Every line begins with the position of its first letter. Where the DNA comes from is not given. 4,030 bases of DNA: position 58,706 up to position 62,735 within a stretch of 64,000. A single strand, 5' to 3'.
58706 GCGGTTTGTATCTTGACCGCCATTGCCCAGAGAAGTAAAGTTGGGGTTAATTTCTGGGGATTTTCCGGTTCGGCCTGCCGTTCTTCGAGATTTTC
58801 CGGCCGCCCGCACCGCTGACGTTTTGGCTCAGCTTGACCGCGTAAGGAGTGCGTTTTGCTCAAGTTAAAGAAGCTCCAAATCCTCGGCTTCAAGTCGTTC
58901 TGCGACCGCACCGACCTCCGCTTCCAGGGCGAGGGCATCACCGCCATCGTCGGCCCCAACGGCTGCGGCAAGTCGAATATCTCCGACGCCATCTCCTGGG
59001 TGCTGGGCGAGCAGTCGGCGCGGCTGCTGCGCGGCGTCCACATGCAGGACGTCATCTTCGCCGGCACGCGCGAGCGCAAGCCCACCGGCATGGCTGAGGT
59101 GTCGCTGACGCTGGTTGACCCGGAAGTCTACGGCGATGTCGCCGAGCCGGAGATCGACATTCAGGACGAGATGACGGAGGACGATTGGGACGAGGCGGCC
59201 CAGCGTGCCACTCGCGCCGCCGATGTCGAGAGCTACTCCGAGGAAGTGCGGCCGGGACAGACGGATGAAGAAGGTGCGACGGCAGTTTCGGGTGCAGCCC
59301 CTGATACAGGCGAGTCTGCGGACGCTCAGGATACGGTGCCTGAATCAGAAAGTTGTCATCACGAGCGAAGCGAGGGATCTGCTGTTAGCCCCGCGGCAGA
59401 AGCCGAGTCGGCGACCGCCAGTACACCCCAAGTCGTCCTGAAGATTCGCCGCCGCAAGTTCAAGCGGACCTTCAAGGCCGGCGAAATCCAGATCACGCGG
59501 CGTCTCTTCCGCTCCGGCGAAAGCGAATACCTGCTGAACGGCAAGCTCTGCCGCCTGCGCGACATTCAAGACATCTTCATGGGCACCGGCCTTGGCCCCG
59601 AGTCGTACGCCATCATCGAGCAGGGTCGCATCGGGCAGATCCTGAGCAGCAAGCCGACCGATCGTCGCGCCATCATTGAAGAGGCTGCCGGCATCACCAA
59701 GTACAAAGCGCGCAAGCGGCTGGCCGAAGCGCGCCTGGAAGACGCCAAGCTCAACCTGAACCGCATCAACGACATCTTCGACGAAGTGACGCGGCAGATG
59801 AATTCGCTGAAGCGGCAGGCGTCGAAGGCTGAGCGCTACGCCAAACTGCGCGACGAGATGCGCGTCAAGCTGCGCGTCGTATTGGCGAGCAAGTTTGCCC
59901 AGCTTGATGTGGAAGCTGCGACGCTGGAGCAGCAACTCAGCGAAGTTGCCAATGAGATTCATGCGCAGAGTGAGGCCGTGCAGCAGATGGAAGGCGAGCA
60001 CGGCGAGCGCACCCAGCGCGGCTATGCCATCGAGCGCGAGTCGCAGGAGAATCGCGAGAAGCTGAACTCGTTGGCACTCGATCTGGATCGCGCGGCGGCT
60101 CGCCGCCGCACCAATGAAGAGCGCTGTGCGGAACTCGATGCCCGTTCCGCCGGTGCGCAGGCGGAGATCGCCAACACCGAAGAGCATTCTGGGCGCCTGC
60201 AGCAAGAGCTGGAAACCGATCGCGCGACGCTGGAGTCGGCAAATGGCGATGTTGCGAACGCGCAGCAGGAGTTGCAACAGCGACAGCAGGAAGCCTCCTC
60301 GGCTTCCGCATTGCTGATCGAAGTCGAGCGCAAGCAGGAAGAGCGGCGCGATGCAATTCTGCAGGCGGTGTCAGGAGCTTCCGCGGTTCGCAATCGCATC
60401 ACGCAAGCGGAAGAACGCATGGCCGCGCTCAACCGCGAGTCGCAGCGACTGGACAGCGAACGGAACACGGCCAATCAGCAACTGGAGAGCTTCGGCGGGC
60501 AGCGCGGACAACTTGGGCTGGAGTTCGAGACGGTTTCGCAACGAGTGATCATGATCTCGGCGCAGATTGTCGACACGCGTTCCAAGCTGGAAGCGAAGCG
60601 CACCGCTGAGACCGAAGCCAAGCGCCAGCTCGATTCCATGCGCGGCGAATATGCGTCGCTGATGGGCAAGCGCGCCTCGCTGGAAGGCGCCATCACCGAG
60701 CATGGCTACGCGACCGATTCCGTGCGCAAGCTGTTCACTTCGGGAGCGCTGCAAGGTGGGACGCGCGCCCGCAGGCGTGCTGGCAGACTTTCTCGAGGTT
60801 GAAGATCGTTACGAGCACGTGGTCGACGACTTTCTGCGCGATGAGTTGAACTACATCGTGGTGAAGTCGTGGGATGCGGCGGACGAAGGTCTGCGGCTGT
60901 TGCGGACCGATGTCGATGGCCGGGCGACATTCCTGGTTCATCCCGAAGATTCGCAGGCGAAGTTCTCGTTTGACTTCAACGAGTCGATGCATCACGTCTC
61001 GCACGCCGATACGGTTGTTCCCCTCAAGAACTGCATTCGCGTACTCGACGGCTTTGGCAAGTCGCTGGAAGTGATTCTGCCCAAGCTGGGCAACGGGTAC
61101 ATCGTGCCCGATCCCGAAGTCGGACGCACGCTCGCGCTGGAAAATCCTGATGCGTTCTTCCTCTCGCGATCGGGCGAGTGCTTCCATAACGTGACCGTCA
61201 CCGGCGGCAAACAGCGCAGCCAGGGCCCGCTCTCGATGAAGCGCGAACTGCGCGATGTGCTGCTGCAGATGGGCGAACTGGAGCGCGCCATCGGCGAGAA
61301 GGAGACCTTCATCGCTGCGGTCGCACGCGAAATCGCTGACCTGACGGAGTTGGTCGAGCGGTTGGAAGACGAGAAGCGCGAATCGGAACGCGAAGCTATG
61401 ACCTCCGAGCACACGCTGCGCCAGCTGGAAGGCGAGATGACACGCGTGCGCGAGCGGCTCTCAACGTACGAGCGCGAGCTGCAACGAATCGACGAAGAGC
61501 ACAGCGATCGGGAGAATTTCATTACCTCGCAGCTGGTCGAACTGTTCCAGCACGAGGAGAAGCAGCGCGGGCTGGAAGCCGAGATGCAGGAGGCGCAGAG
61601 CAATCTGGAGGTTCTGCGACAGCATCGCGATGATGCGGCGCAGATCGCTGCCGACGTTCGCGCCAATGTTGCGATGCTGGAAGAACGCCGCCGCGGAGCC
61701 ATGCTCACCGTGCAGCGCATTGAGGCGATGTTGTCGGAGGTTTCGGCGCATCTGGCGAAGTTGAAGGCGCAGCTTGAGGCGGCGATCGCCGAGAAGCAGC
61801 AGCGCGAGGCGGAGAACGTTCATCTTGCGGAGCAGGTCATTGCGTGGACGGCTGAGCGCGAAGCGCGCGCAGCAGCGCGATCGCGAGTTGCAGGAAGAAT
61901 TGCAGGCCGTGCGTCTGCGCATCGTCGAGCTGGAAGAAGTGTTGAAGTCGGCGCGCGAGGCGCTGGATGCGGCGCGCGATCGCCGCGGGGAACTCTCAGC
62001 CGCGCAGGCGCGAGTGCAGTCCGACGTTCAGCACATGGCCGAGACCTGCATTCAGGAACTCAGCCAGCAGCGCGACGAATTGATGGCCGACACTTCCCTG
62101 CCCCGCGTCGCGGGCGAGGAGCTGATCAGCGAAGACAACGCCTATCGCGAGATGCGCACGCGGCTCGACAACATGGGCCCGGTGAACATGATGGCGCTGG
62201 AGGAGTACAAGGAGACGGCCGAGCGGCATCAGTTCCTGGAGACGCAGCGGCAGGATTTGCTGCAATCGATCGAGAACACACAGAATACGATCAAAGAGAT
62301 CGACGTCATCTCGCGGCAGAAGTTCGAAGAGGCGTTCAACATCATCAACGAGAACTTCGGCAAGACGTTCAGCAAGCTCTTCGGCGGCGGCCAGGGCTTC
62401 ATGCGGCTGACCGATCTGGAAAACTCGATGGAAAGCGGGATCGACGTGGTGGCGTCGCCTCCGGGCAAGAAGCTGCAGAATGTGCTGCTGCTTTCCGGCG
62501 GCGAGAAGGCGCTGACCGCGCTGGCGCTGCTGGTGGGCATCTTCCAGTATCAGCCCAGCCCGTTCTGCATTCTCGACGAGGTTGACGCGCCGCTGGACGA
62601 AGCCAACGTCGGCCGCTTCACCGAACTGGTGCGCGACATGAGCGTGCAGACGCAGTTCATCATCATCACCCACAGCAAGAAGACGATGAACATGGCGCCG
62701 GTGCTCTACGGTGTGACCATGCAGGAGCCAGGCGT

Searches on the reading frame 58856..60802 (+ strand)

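Call 72: search_protein_families(library=pfam, proteins=[window:58856-60802:+], max_evalue=0.00001)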
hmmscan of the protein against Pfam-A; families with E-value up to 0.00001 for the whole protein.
window:58856-60802:+ (648 aa): 5 families
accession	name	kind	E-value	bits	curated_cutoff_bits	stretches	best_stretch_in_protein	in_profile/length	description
PF02463.25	SMC_N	-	1.3e-30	106.9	40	1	4-109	2-106/220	RecF/RecN/SMC N terminal domain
PF13476.12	AAA_23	-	9.5e-10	39.9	27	0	6-316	1-198/201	AAA domain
PF13175.12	AAA_15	-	8.3e-08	32.7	32.1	1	3-77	2-55/374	AAA ATPase domain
PF13555.12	AAA_29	-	1e-06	28.8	27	1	4-51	1-47/61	P-loop containing region of AAA domain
PF13304.12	AAA_21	-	7.8e-06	26.6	27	0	28-82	1-60/304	AAA domain, putative AbiEii toxin, Type IV TA system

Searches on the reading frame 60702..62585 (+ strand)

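Call 72: search_protein_families(library=pfam, proteins=[window:60702-62585:+], max_evalue=0.00001)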
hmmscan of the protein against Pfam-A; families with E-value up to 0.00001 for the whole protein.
window:60702-62585:+ (627 aa): 1 family
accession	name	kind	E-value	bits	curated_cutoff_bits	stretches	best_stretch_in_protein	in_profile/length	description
PF06470.18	SMC_hinge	-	1.5e-11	45.1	22.5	1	24-144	5-115/116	SMC proteins Flexible Hinge Domain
